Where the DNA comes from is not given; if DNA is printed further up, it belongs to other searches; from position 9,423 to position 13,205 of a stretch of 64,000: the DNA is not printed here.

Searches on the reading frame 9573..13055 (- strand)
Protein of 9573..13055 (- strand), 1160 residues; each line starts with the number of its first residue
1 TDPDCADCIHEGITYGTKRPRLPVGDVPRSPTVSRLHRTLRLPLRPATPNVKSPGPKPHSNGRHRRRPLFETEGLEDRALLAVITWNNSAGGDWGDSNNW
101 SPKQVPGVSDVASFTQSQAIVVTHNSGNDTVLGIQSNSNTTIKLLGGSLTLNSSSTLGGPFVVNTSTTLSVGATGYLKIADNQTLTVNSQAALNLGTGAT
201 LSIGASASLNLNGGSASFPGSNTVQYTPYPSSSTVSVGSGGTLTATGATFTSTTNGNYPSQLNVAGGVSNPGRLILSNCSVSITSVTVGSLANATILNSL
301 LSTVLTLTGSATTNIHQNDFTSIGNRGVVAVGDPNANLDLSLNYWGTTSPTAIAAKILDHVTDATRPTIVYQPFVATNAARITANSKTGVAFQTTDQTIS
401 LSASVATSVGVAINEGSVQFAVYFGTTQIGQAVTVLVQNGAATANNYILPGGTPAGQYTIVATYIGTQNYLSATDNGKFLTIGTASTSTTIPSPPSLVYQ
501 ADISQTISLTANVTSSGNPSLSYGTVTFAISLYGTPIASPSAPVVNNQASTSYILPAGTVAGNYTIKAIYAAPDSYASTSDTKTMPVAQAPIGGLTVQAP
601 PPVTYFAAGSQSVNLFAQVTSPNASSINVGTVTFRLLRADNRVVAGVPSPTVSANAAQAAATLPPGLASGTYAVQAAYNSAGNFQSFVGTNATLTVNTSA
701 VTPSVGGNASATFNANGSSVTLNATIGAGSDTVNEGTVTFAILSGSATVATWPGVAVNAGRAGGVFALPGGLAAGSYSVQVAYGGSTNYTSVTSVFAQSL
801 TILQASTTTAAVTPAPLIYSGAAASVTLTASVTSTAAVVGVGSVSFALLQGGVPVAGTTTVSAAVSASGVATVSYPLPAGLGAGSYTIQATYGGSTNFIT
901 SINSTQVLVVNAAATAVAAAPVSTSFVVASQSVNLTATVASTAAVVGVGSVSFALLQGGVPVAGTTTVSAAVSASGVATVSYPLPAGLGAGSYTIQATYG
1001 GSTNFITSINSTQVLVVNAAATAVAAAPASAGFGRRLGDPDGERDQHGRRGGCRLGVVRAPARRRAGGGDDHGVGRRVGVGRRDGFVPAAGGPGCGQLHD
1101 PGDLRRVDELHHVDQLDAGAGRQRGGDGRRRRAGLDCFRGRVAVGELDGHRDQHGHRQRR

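Call 69: search_protein_families(library=pfam, proteins=[window:9573-13055:-], max_evalue=0.001)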
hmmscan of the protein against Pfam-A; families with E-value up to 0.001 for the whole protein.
window:9573-13055:- (1160 aa): 2 families
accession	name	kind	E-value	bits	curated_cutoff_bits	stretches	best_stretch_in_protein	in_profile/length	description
PF16640.11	Big_3_5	-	1.2e-37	128.7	35.5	6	923-1017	4-87/88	Bacterial Ig-like domain (group 3)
PF01835.25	MG2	-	2.1e-12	47.6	32.8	0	611-682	15-86/96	MG2 domain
